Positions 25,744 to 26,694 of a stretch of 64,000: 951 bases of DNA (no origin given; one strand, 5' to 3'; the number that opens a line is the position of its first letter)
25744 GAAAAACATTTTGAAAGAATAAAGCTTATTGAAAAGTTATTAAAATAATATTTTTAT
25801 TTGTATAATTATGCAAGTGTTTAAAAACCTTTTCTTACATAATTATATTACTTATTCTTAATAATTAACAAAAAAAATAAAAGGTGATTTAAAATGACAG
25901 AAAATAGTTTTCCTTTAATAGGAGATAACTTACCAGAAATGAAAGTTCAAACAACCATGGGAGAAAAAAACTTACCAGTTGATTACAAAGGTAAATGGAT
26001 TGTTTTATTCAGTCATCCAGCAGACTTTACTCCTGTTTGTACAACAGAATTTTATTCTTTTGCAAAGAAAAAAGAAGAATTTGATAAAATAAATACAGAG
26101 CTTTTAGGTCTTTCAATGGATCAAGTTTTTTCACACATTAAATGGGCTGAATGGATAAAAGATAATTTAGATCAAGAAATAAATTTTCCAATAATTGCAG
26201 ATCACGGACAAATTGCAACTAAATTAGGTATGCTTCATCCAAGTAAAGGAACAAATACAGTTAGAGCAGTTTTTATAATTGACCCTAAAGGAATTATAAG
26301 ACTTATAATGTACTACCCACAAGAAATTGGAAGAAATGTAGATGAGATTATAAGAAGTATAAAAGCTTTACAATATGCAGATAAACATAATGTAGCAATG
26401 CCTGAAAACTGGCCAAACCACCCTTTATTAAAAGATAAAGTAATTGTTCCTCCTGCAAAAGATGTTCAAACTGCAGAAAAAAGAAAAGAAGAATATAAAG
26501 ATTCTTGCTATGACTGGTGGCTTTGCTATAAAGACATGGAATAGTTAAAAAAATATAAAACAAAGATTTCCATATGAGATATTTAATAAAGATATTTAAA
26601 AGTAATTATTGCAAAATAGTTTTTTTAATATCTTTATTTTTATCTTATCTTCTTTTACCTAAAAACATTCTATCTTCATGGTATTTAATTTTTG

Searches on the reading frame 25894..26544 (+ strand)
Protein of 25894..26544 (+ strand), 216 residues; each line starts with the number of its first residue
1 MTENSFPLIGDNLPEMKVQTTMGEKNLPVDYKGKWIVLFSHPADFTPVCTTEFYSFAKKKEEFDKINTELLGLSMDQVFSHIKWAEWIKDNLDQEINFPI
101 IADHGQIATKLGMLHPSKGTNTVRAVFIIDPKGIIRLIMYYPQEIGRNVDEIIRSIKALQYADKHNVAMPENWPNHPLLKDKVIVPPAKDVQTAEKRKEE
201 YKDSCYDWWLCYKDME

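Call 70: search_protein_families(library=pfam, proteins=[window:25894-26544:+], max_evalue=0.0001)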
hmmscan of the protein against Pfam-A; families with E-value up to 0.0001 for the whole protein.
window:25894-26544:+ (216 aa): 3 families
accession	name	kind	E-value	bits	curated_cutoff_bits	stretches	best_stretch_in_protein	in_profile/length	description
PF00578.27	AhpC-TSA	-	1.3e-31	109.5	26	1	9-137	1-123/124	AhpC/TSA family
PF08534.16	Redoxin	-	4.6e-11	43.2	26.6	1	10-136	3-129/148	Redoxin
PF10417.14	1-cysPrx_C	-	1e-09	38.6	21.1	1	158-197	1-37/41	C-terminal domain of 1-Cys peroxiredoxin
